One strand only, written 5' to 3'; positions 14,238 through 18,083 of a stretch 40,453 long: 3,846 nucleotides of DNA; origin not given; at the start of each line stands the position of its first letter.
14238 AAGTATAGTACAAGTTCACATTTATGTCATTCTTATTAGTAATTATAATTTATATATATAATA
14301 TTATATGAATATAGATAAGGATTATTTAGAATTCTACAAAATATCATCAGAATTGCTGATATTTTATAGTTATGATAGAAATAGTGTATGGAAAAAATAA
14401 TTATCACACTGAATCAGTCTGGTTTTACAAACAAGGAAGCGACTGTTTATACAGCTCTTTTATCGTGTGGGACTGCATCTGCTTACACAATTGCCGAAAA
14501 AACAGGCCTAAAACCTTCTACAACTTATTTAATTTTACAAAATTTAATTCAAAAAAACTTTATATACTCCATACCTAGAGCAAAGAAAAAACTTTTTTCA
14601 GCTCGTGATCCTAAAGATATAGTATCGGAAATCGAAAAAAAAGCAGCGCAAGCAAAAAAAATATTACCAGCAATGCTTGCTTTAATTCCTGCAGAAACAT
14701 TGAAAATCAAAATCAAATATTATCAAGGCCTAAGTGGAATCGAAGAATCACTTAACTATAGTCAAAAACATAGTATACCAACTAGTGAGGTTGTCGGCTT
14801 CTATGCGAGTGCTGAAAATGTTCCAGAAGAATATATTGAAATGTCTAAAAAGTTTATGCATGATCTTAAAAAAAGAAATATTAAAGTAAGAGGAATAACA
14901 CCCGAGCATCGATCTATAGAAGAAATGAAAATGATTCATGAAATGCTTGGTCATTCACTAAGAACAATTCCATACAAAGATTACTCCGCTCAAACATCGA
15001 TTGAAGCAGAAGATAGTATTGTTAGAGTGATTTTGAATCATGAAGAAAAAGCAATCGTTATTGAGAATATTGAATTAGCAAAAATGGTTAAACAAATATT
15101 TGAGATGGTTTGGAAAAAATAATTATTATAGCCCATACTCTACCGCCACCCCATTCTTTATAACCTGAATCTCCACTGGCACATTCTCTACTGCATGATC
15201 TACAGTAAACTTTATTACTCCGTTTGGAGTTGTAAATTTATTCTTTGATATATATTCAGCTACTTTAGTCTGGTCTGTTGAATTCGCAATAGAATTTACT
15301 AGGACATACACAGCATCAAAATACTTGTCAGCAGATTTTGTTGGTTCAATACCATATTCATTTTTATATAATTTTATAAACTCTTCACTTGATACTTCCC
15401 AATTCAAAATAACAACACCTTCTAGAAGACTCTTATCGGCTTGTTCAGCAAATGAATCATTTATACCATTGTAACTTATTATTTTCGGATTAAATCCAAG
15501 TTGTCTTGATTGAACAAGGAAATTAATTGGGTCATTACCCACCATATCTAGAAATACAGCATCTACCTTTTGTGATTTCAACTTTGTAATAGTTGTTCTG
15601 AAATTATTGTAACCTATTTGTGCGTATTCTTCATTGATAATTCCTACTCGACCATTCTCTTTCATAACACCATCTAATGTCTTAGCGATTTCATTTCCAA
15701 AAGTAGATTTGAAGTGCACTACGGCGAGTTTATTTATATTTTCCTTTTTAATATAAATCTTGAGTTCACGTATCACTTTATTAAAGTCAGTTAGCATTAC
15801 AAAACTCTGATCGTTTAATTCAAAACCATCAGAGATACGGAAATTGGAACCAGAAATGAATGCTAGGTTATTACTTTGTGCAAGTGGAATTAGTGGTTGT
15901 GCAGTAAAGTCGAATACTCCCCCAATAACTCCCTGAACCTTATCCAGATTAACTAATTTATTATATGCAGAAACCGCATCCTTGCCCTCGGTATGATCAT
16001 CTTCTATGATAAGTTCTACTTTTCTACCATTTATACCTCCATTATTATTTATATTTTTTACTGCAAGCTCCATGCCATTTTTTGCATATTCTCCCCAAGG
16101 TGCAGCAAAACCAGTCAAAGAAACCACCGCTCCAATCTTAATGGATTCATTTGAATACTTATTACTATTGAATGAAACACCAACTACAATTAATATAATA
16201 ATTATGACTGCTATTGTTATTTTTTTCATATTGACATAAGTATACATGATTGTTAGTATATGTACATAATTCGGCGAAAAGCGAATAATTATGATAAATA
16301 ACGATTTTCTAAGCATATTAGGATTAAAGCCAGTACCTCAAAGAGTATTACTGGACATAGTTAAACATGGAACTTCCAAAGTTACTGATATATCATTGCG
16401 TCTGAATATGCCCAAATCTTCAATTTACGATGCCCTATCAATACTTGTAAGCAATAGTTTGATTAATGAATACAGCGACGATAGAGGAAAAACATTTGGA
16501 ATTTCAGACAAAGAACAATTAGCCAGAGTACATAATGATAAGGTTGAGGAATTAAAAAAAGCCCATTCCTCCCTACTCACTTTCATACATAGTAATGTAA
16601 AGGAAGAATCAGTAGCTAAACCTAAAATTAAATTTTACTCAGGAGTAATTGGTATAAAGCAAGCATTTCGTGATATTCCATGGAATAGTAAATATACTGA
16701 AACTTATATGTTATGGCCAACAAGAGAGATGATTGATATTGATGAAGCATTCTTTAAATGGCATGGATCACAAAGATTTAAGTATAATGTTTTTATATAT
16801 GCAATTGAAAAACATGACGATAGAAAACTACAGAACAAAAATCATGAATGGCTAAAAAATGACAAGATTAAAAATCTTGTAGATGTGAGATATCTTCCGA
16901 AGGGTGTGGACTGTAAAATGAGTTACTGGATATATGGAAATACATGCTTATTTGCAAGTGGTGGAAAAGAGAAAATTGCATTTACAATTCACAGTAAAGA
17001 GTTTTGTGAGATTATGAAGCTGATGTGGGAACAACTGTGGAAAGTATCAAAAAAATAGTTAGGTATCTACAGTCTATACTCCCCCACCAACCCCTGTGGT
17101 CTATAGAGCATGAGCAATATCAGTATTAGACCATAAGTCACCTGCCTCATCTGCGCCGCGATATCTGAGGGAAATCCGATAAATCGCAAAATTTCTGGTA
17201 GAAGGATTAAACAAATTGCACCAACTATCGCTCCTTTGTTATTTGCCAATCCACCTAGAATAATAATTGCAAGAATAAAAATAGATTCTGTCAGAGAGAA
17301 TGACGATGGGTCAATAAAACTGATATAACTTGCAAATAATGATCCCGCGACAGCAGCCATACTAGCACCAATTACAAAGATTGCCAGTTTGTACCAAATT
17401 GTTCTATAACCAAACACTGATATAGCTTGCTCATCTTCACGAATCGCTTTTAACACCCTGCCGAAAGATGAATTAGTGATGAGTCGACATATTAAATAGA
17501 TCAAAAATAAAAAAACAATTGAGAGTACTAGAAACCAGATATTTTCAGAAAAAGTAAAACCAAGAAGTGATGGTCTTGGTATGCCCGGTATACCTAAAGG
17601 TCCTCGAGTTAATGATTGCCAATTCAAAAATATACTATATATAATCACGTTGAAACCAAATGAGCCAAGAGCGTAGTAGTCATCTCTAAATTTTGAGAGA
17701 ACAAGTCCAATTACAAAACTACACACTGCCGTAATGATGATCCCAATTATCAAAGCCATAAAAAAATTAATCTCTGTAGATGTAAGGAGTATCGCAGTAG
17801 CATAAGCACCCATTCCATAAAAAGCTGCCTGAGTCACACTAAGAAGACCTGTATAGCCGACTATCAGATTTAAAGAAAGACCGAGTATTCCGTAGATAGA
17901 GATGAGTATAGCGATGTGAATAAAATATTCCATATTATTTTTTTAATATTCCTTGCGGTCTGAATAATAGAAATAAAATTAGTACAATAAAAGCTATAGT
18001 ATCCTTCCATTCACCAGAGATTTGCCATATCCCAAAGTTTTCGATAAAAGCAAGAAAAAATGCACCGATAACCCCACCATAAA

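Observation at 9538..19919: liv ABC operon expanded by three divergent TrmB + LivK-paralog cassettes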

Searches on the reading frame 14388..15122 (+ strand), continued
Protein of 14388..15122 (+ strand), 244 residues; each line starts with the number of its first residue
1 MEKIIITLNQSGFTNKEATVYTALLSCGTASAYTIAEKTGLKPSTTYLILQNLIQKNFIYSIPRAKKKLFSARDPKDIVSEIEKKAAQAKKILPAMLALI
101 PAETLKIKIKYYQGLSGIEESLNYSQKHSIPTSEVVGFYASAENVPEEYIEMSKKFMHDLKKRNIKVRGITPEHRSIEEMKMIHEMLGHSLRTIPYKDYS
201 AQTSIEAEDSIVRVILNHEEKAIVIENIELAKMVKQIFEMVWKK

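Call 35: fold_search(model_id=the predicted structure, library=pdb)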
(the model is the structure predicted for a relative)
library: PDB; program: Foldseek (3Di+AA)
matches with E <= 10: 1674; with E <= 0.001: 36
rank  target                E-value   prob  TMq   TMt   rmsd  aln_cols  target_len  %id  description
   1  5bpd_B                1.1e-13  1.00  0.36  0.34  18.2       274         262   16  Structure of TrmBL2, an archaeal chromatin protein, shows a novel mode of DNA binding. (released 2015-09-02)
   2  5bqt_B                2.1e-13  1.00  0.38  0.37  17.1       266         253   16  Structure of TrmBL2, an archaeal chromatin protein, shows a novel mode of DNA binding. (released 2015-09-02)
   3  5bpi_D                4.5e-13  1.00  0.35  0.34  11.5       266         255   17  Structure of TrmBL2, an archaeal chromatin protein, shows a novel mode of DNA binding. (released 2015-09-02)
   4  5bqt_A                5.1e-13  1.00  0.38  0.35  17.4       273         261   16  Structure of TrmBL2, an archaeal chromatin protein, shows a novel mode of DNA binding. (released 2015-09-02)
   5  5bpd_C                5.7e-13  1.00  0.36  0.34  11.6       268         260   17  Structure of TrmBL2, an archaeal chromatin protein, shows a novel mode of DNA binding. (released 2015-09-02)
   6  5box_A                6.9e-13  1.00  0.40  0.37  18.3       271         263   16  Structure of TrmBL2, an archaeal chromatin protein, shows a novel mode of DNA binding. (released 2015-09-02)
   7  5bpi_C                6.9e-13  1.00  0.35  0.33  11.6       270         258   17  Structure of TrmBL2, an archaeal chromatin protein, shows a novel mode of DNA binding. (released 2015-09-02)
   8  5bpd_D                1.8e-12  1.00  0.34  0.33  11.7       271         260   16  Structure of TrmBL2, an archaeal chromatin protein, shows a novel mode of DNA binding. (released 2015-09-02)
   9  3qph_A                2.8e-09  1.00  0.36  0.28  11.1       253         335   16  The three-dimensional structure of TrmB, a global transcriptional regulator of the hyperthermophilic archaeon Pyrococc (released 2012-05-30)
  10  9fhk_A                3.8e-05  1.00  0.41  0.30  12.9       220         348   10  Structure of the F13 protein of Vaccinia virus (P21 crystal form) (released 2025-03-12)
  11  8g5s_B                9.7e-05  1.00  0.22  0.15  15.5       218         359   11  Crystal structure of apo TnmJ (released 2023-10-18)
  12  8g5s_A                1.3e-04  1.00  0.22  0.15  15.4       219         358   11  Crystal structure of apo TnmJ (released 2023-10-18)
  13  7e0m_A                1.6e-04  1.00  0.39  0.26   4.4       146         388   17  Crystal structure of phospholipase D (released 2021-12-22)
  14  9fhk_B                1.7e-04  1.00  0.41  0.30  13.0       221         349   10  Structure of the F13 protein of Vaccinia virus (P21 crystal form) (released 2025-03-12)
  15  9fiz                  1.7e-04  1.00  0.37  0.27  15.3       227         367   10  Structure of the F13 protein (mutant A295E) of Vaccinia virus (released 2025-03-12)
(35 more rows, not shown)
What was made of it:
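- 14388..15122 (+): TrmB2: TrmBL2-like regulator, tail-to-tail with SBP2 and head-to-head with SBP3. Foldseek top hits TrmBL2 5bpd/5bqt (E 1e-13) and TrmB 3qph (E 3e-9); the C-terminal domain is PLD-like (call 35).
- Closest known: TrmBL2. Same: It is the best structural match (Foldseek E 1e-13, call 35).
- The closest fold is TrmBL2 (call 35).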

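Call 75: search_protein_representatives(alignment_id=A1)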
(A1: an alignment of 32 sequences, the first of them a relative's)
Query: 32 sequences, 247 profile positions. Proteins with E-value up to 0.001 (for the whole library): 15765; up to 1e-10: 8213; up to 1e-30: 589. The best 150 are listed.
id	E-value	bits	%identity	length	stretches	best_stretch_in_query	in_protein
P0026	9.5e-104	363.0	-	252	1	2-246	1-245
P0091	4.5e-102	357.5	-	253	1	2-246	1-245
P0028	1.2e-94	333.1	-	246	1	1-243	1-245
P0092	2.7e-93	328.7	-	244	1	2-244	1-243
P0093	3.4e-89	315.3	-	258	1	2-246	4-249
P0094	2.2e-86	306.1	-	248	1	1-244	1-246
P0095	7.5e-86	304.3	-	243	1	1-243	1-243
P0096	5.9e-85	301.4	-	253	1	2-245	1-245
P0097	2.4e-84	299.4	-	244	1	3-243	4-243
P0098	4.2e-84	298.6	-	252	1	1-244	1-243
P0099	1.1e-83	297.2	-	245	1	1-243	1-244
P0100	5.3e-83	295.0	-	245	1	2-243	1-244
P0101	3.5e-82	292.3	-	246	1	2-244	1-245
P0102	1.9e-80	286.6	-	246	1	2-245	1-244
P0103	3.3e-80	285.9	-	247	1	4-243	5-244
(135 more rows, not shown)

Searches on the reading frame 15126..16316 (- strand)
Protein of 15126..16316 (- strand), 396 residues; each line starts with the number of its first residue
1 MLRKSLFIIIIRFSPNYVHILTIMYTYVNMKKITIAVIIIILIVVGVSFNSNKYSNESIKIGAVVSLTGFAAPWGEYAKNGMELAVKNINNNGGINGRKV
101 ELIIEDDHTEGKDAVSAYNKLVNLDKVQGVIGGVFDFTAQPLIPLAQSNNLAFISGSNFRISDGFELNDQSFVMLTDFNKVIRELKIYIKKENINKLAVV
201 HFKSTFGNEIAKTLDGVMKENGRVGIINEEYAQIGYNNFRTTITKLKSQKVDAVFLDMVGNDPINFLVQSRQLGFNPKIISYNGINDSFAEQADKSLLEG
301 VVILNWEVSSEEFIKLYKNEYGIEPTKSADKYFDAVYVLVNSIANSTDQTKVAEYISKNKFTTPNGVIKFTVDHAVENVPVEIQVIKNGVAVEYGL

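Call 3: search_protein_families(library=pfam, proteins=[window:15126-16316:-], max_evalue=0.01)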
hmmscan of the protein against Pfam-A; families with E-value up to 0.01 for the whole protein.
window:15126-16316:- (396 aa): 3 families
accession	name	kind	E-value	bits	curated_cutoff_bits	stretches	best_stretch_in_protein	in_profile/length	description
PF13458.12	Peripla_BP_6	-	1.1e-45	157.2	31.7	1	58-376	1-329/343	Periplasmic binding protein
PF13433.12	Peripla_BP_5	-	1.1e-24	87.7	27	1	59-374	1-326/363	Periplasmic binding protein domain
PF01094.35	ANF_receptor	-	4.7e-17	62.5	25.4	1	79-381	3-345/353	Receptor family ligand binding region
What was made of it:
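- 15126..16229 (-): SBP2: divergent type-I binding protein, own transcription unit. Peripla_BP_6 157 bits (call 3).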

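Call 9: search_protein_families(library=ncbifam, proteins=[window:15126-16229:-], max_evalue=0.001)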
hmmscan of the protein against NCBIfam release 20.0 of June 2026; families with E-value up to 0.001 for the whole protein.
window:15126-16229:- (367 aa): 3 families
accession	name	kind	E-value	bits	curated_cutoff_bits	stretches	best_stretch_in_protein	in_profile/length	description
NF011933.0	PRK15404.1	subfamily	7e-30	104.3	477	1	10-342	10-345/370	high-affinity branched-chain amino acid ABC transporter substrate-binding protein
TIGR03407.1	urea_ABC_UrtA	exception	1.3e-19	70.3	492.75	1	30-350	1-333/361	urea ABC transporter substrate-binding protein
TIGR03669.1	urea_ABC_arch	equivalog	3.2e-14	52.7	494.8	1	37-358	8-335/375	urea ABC transporter substrate-binding protein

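Call 77: find_related_loci(query=A5, collection=genome_contigs, flank=4000)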
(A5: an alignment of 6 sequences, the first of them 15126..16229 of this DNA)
Query A5 (367 aa) in genome_contigs; peptide patterns used: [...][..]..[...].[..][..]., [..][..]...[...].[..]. (x = any residue, [..] = any of these).
124 stretches matched a pattern; 52 encode a relative of the query (tblastn E <= 1e-3); 51 distinct loci.
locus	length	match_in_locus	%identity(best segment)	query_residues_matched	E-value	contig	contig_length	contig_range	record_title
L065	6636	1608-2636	76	23-365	2e-176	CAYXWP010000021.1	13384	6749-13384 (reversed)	MAG TPA_asm: uncultured Candidatus Saccharibacteria bacterium isolate SRP062349_co2_4 genome assembly, contig: NODE_2510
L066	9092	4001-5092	69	1-365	3e-166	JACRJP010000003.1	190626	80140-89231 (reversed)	MAG: Candidatus Taylorbacteria bacterium isolate NC_groundwater_1832_Pr3_B-0.1um_40_24 SR-2_scaffold_141_1837069, whole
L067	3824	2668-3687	69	26-365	9e-169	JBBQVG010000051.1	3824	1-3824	MAG: Candidatus Paceibacteria bacterium isolate Co_metawrap_1985 Cmw_1985_k141_21607197_length_3824_cov_8.0000, whole ge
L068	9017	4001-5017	65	27-365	4e-152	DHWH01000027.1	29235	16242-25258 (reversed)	MAG TPA_asm: Patescibacteria group bacterium UBA5187 UBA5187_contig_1630, whole genome shotgun sequence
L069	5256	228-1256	66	23-365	2e-151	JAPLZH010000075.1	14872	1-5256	MAG: Candidatus Taylorbacteria bacterium isolate LacPavin_0920_WC57_MAG_39_17 LacPavin_0920_WC57_scaffold_385641, whole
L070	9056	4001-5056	65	19-365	2e-149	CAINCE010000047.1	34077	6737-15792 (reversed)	uncultured bacterium isolate KR5_bin-306 genome assembly, contig: bin-306:47/77, whole genome shotgun sequence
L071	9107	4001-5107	60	2-365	2e-145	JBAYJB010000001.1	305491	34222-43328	MAG: Candidatus Paceibacterota bacterium isolate SO_2016_GW1_45 scaffold00046_OW334_2016, whole genome shotgun sequence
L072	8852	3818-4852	62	21-365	5e-145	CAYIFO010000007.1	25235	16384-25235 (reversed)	MAG TPA_asm: uncultured Candidatus Saccharibacteria bacterium isolate ERP119705_co18_164 genome assembly, contig: NODE_2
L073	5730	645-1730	60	1-360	5e-140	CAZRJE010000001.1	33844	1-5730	MAG TPA_asm: uncultured Candidatus Saccharibacteria bacterium isolate SRP135725_co1_380 genome assembly, contig: NODE_13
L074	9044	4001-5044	61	27-365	3e-138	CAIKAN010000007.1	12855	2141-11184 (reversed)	uncultured bacterium isolate AM-2014_bin-3203 genome assembly, contig: bin-3203:07/99, whole genome shotgun sequence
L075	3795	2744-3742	62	6-337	7e-142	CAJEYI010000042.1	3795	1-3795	uncultured bacterium isolate SB-2103-1078-G15 genome assembly, contig: sag_spades_SB-2103-1078-G15_0000042, whole genome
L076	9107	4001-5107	55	2-363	1e-122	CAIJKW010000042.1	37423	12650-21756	uncultured bacterium isolate MJ-time_bin-4611 genome assembly, contig: bin-4611:42/57, whole genome shotgun sequence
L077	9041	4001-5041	53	17-363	1e-121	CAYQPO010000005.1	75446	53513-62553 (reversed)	MAG TPA_asm: uncultured Candidatus Saccharibacteria bacterium isolate binchicken_co185_107 genome assembly, contig: NODE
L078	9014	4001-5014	52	26-365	4e-121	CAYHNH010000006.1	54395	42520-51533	MAG TPA_asm: uncultured Candidatus Saccharibacteria bacterium isolate ERP119705_co13_543 genome assembly, contig: NODE_6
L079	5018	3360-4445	54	9-360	4e-121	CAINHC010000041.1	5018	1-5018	uncultured bacterium isolate AM-lipid-01-D7_bin-0575 genome assembly, contig: bin-0575:41/52, whole genome shotgun seque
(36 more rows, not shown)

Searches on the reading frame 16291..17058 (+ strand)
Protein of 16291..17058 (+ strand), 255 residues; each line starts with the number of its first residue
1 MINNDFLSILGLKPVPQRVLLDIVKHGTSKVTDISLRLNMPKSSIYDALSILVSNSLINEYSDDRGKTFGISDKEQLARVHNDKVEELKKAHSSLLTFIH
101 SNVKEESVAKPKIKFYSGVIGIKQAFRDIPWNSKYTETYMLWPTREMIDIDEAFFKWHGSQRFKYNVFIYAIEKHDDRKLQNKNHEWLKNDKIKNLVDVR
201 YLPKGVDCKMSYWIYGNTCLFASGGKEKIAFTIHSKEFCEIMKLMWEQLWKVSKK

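Call 3: search_protein_families(library=pfam, proteins=[window:16291-17058:+], max_evalue=0.01)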
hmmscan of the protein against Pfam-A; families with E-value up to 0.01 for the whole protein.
window:16291-17058:+ (255 aa): 3 families
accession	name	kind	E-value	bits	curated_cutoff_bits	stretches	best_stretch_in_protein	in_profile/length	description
PF01978.25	TrmB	-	5.2e-08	33.1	25.6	1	7-59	1-53/68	Sugar-specific transcriptional regulator TrmB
PF08221.17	HTH_9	-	0.00079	19.9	23.4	1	15-58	14-57/62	RNA polymerase III subunit RPC82 helix-turn-helix domain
PF14394.12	DUF4423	-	0.0022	18.2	30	1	28-104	36-108/165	Domain of unknown function (DUF4423)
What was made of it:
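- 16291..17058 (+): TrmB3: TrmBL2-like regulator, convergent with livM and head-to-head with SBP2. PF01978 33.1 bits (call 3).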

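Call 9: search_protein_families(library=ncbifam, proteins=[window:16291-17058:+], max_evalue=0.001)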
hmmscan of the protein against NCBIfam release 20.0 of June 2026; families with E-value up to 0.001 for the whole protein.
window:16291-17058:+ (255 aa): 2 families
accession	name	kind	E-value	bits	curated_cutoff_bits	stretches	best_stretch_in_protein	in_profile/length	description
NF053606.1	Sta1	subfamily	0.00057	19.9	80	0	11-64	17-70/100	Sta1 family transcriptional regulator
NF047390.1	TransRegTrmBL1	equivalog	0.00058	18.9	650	1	11-101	14-107/341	HTH-type sugar sensing transcriptional regulator TrmBL1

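Call 45: find_related_loci(query=A2, collection=genome_contigs, flank=6000)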
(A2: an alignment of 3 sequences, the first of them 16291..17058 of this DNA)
Query A2 (255 aa) in genome_contigs; peptide patterns used: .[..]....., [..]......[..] (x = any residue, [..] = any of these).
110 stretches matched a pattern; 16 encode a relative of the query (tblastn E <= 1e-3); 16 distinct loci.
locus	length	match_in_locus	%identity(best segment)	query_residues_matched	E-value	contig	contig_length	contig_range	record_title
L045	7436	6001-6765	78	1-255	4e-138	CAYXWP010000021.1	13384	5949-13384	MAG TPA_asm: uncultured Candidatus Saccharibacteria bacterium isolate SRP062349_co2_4 genome assembly, contig: NODE_2510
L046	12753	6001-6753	72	5-255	2e-126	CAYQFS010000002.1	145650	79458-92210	MAG TPA_asm: uncultured Candidatus Saccharibacteria bacterium isolate SRP298887_co1_199 genome assembly, contig: NODE_32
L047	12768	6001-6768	69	1-255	1e-124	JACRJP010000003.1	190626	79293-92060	MAG: Candidatus Taylorbacteria bacterium isolate NC_groundwater_1832_Pr3_B-0.1um_40_24 SR-2_scaffold_141_1837069, whole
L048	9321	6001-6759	62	2-253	4e-113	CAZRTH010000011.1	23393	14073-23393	MAG TPA_asm: uncultured Candidatus Saccharibacteria bacterium isolate SRP193066_co2_80 genome assembly, contig: NODE_113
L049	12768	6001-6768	61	3-255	2e-112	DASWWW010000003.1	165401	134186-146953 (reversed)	MAG TPA_asm: Candidatus Paceibacterota bacterium isolate SMAG_U3666 k141_743313, whole genome shotgun sequence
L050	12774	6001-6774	61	1-254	1e-111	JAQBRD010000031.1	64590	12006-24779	MAG: Candidatus Taylorbacteria bacterium isolate RYN_390 scaffold_3280703, whole genome shotgun sequence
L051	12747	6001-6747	61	3-251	2e-108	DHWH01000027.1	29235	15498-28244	MAG TPA_asm: Patescibacteria group bacterium UBA5187 UBA5187_contig_1630, whole genome shotgun sequence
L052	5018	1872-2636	58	4-251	1e-100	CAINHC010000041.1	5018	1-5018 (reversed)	uncultured bacterium isolate AM-lipid-01-D7_bin-0575 genome assembly, contig: bin-0575:41/52, whole genome shotgun seque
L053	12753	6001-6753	47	7-255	8e-83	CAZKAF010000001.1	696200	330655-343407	MAG TPA_asm: uncultured Candidatus Saccharibacteria bacterium isolate SRP344714_co1_229 genome assembly, contig: NODE_5_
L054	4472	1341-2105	46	2-255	1e-69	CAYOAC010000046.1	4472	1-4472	MAG TPA_asm: uncultured Candidatus Saccharibacteria bacterium isolate SRP286056_co3_500 genome assembly, contig: NODE_29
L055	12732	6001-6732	44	10-253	5e-68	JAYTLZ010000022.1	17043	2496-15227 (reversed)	MAG: Candidatus Paceibacterota bacterium isolate GFS_3417 GFS_3417_21, whole genome shotgun sequence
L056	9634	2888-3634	42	5-255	1e-66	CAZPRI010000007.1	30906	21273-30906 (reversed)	MAG TPA_asm: uncultured Candidatus Saccharibacteria bacterium isolate SRP118108_co5_561 genome assembly, contig: NODE_10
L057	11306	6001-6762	67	2-255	2e-118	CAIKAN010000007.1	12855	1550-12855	uncultured bacterium isolate AM-2014_bin-3203 genome assembly, contig: bin-3203:07/99, whole genome shotgun sequence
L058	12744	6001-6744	34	5-254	4e-43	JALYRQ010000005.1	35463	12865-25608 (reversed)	MAG: bacterium isolate MDV bin93 SD1455_NODE_82_length_35463_cov_1.161931, whole genome shotgun sequence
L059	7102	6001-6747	33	4-254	1e-39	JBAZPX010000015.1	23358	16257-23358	MAG: Patescibacteria group bacterium isolate SO_2017_SWC_4 scaffold_1313_c1_LP-4_2017, whole genome shotgun sequence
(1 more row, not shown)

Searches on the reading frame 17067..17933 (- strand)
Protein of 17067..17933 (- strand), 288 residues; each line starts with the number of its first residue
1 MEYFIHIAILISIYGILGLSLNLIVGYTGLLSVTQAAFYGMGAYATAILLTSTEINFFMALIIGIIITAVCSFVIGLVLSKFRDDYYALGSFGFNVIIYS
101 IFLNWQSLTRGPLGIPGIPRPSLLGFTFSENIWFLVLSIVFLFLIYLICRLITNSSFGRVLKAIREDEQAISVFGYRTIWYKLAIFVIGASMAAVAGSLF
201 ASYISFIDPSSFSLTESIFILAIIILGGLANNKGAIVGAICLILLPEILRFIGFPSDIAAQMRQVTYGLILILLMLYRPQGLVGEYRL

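Call 3: search_protein_families(library=pfam, proteins=[window:17067-17933:-], max_evalue=0.01)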
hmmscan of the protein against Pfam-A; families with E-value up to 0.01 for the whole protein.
window:17067-17933:- (288 aa): 1 family
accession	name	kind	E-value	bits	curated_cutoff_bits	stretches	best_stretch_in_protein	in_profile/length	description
PF02653.21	BPD_transp_2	-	1.7e-48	165.5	26.8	1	5-274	3-268/269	Branched-chain amino acid transport system / permease component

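Call 9: search_protein_families(library=ncbifam, proteins=[window:17067-17933:-], max_evalue=0.001)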
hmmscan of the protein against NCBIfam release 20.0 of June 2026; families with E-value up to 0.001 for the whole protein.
window:17067-17933:- (288 aa): 9 families
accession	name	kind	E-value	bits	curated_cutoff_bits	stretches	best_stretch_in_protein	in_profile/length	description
NF008450.0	PRK11301.1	subfamily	2.6e-53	181.9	366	2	135-284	266-407/418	high-affinity branched-chain amino acid ABC transporter permease LivM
TIGR03408.1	urea_trans_UrtC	equivalog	3.7e-35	122.1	296.2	2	56-284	87-312/313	urea ABC transporter permease subunit UrtC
TIGR03727.1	urea_t_UrtC_arc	equivalog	3.4e-29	101.9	575.55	1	10-284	56-339/369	urea ABC transporter, permease protein UrtC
TIGR03409.1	urea_trans_UrtB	equivalog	3.3e-11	43.4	250.3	1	9-283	9-286/291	urea ABC transporter permease subunit UrtB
NF011961.0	PRK15432.1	equivalog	6.9e-08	32.1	388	1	27-255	59-285/344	autoinducer 2 ABC transporter permease LsrC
NF040906.3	GguB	equivalog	1.7e-07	30.8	450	1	137-273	227-364/375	multiple monosaccharide ABC transporter permease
NF008011.0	PRK10740.1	equivalog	3.5e-06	26.9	379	1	10-285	18-302/308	high-affinity branched-chain amino acid ABC transporter permease LivH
TIGR03622.1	urea_t_UrtB_arc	equivalog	6.7e-06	25.6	374.25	1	18-228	18-227/284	urea ABC transporter, permease protein UrtB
NF008441.0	PRK11285.1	equivalog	6.7e-06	25.4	378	1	129-272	179-317/333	L-arabinose ABC transporter permease AraH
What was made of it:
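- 17067..17933 (-): livM permease. BPD_transp_2, 165 bits (call 3); NF008450 LivM (call 9)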
